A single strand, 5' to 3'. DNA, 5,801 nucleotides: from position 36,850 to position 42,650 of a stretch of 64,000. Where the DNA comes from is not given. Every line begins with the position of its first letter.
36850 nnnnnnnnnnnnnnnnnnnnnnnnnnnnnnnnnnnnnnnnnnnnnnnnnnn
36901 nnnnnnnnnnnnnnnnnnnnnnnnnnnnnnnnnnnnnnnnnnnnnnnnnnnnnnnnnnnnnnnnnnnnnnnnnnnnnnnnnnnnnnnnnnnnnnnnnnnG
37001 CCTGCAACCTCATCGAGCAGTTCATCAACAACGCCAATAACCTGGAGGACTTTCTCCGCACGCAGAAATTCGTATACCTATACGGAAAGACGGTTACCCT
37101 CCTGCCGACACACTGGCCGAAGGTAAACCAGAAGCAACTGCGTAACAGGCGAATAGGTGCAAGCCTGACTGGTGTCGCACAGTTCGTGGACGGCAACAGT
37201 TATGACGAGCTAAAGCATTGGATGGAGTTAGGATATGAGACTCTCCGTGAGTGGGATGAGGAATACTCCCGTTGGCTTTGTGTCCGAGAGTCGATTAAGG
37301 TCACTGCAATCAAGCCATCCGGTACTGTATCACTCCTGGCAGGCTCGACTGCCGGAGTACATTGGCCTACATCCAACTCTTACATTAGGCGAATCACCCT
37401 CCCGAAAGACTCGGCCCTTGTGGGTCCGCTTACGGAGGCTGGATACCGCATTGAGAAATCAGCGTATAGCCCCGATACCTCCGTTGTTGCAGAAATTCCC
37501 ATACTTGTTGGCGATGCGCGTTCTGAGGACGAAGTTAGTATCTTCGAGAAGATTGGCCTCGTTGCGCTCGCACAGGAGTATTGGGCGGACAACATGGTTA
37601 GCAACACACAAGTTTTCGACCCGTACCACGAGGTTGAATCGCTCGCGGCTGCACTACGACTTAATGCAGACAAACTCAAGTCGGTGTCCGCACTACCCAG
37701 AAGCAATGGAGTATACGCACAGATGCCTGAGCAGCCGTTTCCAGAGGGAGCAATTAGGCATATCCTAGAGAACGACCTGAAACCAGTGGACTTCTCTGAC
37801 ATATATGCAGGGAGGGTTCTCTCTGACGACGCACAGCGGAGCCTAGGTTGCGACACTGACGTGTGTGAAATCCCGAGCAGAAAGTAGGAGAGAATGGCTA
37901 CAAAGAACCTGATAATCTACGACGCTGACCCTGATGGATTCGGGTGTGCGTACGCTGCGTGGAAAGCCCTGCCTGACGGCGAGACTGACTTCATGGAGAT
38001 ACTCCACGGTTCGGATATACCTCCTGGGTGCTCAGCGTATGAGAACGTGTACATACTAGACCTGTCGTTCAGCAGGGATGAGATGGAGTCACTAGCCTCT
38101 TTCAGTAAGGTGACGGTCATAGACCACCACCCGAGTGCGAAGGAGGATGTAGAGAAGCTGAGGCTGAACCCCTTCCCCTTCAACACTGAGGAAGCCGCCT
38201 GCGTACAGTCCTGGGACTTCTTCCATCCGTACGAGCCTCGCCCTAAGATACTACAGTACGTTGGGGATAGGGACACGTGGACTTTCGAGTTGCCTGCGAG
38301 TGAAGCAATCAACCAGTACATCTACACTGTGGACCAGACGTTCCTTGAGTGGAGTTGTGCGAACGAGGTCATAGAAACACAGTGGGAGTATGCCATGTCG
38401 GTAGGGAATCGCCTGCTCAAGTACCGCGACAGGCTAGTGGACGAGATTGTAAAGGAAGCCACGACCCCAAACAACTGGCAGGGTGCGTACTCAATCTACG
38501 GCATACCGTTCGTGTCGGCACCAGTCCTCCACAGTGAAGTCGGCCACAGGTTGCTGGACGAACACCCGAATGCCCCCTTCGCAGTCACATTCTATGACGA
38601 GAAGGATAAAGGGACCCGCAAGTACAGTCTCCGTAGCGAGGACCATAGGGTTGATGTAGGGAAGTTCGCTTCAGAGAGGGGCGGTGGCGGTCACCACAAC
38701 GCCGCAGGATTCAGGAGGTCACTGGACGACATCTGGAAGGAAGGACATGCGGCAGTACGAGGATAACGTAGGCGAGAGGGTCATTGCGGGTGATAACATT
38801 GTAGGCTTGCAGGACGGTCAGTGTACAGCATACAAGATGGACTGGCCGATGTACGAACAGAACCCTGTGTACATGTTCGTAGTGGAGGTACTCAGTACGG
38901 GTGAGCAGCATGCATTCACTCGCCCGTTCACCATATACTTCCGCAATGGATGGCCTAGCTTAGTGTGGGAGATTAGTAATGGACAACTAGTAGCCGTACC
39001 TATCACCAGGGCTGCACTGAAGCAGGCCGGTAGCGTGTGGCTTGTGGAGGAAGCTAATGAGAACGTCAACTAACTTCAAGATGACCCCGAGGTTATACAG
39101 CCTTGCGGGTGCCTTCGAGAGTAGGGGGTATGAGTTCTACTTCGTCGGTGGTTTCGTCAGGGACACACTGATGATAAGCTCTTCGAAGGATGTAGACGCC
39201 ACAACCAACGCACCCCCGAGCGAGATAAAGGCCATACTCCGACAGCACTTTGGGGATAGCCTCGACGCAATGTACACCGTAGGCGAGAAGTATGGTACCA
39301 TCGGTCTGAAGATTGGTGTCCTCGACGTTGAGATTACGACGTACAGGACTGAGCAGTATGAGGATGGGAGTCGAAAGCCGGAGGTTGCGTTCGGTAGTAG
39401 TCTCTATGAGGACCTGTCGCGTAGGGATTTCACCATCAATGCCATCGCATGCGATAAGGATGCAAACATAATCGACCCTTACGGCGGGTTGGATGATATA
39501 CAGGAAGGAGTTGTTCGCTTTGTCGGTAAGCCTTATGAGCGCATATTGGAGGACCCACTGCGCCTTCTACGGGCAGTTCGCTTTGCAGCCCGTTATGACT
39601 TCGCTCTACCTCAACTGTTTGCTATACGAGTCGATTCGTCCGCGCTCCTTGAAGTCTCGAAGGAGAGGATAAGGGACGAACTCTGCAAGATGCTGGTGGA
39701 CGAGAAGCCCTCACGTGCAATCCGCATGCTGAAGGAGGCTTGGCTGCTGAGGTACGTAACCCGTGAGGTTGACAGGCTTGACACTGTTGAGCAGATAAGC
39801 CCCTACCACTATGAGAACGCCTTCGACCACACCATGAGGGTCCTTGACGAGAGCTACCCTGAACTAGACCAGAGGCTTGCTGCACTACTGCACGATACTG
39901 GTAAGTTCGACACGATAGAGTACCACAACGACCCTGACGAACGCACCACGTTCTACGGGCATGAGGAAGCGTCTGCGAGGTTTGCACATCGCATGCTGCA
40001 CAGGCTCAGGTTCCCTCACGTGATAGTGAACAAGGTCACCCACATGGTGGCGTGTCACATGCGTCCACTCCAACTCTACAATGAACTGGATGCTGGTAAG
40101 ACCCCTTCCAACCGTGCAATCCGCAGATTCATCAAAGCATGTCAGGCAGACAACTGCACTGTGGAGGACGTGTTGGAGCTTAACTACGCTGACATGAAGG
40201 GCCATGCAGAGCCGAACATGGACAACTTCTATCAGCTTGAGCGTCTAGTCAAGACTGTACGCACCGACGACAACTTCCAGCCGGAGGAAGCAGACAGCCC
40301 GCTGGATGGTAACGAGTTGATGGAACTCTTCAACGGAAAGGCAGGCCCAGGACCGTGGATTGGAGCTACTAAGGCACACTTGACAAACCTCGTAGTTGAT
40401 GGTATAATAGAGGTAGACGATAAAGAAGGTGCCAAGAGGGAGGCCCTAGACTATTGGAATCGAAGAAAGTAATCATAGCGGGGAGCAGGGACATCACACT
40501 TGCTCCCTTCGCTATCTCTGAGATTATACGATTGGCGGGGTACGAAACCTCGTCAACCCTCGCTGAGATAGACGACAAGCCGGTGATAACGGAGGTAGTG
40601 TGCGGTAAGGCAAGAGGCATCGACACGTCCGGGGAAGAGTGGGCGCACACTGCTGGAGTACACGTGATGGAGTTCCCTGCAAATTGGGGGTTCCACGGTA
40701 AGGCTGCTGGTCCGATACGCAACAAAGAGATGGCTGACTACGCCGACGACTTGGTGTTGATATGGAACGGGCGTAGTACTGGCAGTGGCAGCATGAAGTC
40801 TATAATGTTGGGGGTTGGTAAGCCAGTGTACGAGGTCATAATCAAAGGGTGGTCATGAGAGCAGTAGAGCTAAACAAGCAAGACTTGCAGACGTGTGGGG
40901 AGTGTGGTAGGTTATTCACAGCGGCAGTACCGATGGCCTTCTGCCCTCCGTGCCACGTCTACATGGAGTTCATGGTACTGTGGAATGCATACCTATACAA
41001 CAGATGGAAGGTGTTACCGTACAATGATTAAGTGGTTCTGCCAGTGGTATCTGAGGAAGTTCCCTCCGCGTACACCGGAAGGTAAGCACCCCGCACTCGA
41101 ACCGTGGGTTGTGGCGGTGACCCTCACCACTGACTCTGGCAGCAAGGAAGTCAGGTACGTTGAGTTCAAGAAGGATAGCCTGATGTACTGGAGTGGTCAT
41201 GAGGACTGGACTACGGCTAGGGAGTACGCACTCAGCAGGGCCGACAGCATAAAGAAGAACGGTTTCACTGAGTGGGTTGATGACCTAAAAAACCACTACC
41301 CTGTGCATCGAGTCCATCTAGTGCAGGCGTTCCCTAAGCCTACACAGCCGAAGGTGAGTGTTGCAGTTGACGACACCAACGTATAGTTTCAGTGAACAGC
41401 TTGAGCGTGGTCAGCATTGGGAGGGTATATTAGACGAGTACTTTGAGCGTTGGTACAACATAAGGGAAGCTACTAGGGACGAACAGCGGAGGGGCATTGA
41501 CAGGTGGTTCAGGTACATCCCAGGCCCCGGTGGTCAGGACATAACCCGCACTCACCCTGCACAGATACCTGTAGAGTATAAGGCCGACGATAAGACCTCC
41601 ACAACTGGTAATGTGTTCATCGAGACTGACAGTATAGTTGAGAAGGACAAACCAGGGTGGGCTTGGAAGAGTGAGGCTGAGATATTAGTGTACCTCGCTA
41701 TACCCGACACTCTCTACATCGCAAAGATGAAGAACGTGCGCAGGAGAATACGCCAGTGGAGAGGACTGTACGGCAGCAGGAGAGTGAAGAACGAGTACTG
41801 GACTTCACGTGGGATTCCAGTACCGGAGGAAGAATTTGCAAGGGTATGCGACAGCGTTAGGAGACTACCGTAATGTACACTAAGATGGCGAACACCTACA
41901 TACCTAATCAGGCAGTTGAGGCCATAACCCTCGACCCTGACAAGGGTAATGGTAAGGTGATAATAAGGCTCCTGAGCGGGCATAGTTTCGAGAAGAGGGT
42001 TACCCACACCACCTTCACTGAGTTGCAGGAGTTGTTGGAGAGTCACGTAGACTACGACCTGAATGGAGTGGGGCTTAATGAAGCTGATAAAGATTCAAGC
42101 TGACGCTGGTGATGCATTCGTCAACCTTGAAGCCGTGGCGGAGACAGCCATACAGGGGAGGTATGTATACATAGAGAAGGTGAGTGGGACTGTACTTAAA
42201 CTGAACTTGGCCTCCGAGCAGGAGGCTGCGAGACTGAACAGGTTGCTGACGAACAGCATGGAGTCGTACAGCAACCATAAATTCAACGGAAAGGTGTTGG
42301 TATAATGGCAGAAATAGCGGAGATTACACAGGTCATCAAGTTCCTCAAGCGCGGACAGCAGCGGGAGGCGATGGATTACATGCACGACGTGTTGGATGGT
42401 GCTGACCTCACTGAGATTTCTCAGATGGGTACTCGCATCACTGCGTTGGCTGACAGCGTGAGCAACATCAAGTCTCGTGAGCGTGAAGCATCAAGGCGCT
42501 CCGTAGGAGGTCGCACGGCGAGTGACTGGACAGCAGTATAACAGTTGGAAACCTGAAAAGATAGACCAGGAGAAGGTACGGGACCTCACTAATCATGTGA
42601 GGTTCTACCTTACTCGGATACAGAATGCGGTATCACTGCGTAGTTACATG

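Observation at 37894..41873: Candidate anti-defence / RNA-repair module: DHH-DHHA1 phosphoesterase, CCA-adding enzyme with HD domain, own-promoter SLOG (DprA-like) protein, Zn-ribbon and PD-(D/E)XK-like proteins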

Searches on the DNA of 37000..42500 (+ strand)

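Call 5: search_dna_similar(query=window:37000-42500:+, collection=phages, mode=near, max_rows=25)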
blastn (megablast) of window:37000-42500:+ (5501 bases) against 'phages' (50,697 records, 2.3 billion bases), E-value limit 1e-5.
No match.
